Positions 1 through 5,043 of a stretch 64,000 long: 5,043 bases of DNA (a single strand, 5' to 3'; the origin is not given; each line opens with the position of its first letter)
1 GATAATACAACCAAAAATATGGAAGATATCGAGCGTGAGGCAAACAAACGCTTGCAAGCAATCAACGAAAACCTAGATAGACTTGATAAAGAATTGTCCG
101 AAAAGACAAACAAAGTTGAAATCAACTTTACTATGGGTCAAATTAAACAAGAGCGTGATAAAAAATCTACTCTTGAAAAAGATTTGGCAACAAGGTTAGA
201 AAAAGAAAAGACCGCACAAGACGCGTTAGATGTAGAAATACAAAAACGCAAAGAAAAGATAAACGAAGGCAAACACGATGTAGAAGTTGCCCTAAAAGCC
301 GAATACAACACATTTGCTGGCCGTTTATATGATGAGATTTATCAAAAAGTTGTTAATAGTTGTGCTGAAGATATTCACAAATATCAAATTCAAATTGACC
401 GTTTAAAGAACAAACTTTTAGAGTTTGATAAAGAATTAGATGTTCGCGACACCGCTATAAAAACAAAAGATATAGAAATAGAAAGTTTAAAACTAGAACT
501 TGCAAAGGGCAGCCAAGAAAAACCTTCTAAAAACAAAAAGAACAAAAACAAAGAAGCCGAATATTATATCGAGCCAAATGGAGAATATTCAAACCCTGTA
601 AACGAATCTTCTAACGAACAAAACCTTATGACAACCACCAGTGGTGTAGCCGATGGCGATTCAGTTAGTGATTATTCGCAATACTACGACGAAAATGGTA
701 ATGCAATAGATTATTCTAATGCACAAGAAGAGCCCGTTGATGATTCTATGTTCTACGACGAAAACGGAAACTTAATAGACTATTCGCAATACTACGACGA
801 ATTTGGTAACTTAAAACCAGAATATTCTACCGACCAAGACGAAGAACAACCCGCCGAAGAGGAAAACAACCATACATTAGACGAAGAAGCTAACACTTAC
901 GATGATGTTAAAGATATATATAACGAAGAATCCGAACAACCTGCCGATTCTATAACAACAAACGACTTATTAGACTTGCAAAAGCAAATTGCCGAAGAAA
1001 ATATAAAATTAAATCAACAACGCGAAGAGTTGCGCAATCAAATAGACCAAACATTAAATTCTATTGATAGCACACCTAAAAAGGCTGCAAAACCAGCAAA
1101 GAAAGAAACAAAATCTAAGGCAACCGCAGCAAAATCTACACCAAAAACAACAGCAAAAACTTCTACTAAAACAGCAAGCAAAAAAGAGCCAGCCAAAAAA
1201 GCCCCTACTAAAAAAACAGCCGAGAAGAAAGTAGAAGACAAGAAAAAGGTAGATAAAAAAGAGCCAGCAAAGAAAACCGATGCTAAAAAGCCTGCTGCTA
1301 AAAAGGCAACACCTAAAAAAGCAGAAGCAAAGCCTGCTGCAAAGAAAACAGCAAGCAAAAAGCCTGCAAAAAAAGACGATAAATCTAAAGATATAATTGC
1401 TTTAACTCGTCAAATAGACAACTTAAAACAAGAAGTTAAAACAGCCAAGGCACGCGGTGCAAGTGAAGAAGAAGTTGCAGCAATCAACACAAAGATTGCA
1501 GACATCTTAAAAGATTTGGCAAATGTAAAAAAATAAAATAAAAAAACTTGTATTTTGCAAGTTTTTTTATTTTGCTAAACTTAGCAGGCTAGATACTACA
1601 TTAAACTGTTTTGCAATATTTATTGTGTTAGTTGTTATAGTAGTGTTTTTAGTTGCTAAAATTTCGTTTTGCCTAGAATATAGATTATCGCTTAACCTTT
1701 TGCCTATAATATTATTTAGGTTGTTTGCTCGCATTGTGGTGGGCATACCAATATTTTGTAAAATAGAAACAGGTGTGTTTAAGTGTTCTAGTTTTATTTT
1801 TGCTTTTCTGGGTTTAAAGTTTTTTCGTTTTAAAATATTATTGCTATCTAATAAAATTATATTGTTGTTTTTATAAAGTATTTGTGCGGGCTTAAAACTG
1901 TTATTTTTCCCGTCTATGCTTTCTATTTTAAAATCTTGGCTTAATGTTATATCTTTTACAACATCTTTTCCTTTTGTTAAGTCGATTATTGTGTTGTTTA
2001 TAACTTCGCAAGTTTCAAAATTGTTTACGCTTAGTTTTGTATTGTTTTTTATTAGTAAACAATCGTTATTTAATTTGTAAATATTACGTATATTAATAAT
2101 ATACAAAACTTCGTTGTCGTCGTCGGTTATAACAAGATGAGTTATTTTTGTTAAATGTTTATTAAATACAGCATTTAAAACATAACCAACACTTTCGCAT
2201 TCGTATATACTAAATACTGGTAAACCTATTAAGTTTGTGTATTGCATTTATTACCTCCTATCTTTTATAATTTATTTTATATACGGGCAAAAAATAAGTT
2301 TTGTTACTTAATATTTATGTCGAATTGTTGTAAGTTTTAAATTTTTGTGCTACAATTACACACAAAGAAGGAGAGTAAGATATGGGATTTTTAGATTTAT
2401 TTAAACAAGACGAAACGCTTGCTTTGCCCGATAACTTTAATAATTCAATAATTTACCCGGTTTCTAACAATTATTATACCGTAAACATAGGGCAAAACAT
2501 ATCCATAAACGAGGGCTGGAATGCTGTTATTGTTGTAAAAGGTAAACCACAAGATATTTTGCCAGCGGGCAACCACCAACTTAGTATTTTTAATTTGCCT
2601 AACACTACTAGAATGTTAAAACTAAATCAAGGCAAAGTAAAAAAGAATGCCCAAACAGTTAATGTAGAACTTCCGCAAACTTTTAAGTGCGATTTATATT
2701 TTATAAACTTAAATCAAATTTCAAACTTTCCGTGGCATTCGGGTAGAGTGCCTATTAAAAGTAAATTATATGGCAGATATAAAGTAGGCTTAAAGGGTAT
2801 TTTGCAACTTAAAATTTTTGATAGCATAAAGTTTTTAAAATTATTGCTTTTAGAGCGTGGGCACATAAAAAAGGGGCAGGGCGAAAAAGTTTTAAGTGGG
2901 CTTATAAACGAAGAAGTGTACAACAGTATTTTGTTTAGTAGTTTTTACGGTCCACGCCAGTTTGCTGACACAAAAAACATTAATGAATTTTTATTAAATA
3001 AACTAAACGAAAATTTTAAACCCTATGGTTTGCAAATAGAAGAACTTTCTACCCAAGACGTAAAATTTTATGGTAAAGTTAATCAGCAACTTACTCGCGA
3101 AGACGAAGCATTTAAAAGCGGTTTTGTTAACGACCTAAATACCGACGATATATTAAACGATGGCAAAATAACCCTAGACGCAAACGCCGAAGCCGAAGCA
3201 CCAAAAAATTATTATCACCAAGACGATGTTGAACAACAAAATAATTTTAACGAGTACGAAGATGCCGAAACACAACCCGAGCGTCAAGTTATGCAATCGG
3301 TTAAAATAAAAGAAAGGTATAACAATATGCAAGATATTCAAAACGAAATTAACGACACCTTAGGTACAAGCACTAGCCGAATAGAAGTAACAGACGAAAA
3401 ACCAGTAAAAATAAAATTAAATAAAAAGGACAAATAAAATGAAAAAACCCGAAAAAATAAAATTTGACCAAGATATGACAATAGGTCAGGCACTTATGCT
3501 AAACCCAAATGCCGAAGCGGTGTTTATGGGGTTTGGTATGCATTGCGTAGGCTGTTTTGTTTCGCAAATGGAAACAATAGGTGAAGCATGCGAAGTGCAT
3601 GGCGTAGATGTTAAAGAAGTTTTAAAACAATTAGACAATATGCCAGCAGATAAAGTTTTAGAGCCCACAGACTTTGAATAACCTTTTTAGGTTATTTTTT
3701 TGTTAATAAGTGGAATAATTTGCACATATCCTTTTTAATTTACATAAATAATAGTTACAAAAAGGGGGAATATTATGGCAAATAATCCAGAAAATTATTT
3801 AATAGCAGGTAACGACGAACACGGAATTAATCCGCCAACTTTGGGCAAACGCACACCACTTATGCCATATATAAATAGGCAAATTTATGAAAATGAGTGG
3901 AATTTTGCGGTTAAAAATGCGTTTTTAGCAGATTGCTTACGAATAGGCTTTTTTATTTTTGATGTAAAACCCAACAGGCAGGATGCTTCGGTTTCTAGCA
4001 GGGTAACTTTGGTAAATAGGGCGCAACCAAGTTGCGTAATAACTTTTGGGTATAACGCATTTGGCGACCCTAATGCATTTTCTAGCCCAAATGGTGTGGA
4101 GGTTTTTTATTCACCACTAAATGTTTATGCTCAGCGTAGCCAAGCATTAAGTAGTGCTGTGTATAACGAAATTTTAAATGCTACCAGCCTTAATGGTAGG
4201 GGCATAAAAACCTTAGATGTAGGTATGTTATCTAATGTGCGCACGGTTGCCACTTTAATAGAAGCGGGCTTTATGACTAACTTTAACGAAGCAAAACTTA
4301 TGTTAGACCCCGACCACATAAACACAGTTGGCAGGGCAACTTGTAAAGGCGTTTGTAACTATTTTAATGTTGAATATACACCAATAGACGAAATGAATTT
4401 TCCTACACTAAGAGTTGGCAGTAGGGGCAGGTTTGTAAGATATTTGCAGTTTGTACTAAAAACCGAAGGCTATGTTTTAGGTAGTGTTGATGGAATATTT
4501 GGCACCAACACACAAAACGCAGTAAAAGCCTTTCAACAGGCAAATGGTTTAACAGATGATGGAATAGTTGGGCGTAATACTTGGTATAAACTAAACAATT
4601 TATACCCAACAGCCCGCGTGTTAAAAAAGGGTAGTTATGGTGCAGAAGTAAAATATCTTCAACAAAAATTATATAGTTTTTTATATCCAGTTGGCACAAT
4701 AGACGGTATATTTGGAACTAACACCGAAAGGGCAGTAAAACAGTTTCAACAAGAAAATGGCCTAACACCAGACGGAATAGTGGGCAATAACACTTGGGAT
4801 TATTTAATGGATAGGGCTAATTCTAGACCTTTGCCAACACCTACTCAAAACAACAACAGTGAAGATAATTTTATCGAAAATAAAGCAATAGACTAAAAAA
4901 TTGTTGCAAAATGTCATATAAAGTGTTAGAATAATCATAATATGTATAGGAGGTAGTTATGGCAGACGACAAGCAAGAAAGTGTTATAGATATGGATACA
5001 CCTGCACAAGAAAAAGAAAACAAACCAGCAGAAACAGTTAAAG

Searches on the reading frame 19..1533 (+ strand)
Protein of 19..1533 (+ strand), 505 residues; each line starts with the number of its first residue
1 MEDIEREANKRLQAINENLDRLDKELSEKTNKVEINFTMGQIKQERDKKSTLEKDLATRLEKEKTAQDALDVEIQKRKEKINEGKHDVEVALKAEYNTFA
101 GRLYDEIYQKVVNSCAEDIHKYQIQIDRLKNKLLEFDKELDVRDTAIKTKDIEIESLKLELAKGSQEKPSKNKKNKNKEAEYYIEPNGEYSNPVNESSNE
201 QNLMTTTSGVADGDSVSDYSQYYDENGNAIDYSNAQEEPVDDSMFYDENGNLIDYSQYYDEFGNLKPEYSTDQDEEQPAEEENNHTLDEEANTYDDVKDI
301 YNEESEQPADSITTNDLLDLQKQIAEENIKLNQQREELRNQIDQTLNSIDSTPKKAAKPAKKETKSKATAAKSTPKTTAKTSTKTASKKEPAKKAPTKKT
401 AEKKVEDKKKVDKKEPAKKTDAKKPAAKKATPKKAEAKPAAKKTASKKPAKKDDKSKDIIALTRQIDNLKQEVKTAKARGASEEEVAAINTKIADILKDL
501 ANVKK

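Call 61: search_protein_families(library=ncbifam, proteins=[window:19-1533:+], max_evalue=0.00001)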
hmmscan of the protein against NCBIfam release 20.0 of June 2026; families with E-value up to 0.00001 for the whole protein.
window:19-1533:+ (505 aa): 1 family
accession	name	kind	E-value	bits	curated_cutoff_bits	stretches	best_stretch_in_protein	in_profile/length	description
NF038053.1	hist_H1_lk_Burk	equivalog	3.2e-06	27.5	80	1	356-461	40-147/195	histone H1-like DNA-binding protein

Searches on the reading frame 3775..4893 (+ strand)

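Call 61: search_protein_families(library=ncbifam, proteins=[window:3775-4893:+], max_evalue=0.00001)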
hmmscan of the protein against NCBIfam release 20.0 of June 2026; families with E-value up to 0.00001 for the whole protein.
window:3775-4893:+ (373 aa): 9 families
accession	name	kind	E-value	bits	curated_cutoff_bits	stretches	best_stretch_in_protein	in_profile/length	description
TIGR02869.1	spore_SleB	equivalog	5.1e-34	117.9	236.5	2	281-350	5-74/201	spore cortex-lytic enzyme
NF052335.1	PdgHdaseHSB129560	equivalog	1.8e-28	99.8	500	1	208-345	196-329/330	peptidoglycan hydrolase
NF052336.1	PdgHdaseHSB100310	equivalog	2.7e-28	99.3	500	1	207-346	180-315/316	peptidoglycan hydrolase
NF052377.1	lmo1851_S41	exception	3.1e-19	69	725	2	280-349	381-450/468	lmo1851 family serine protease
TIGR03979.1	His_Ser_Rich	equivalog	2.2e-15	57.2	121.65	1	218-266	131-179/190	His-Xaa-Ser repeat protein HxsA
TIGR02883.1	spore_cwlD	equivalog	2.5e-09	37.5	221.55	1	69-196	68-189/189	N-acetylmuramoyl-L-alanine amidase CwlD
NF007891.0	PRK10594.1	equivalog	4.3e-09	35.7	425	0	240-274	316-350/617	L,D-transpeptidase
NF038080.1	PG_bind_siph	domain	7.3e-09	35.8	55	0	277-345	1-75/76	peptidoglycan-binding protein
NF004786.0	PRK06132.1-3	equivalog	3.4e-07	29.4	329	0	220-260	222-262/418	hypothetical protein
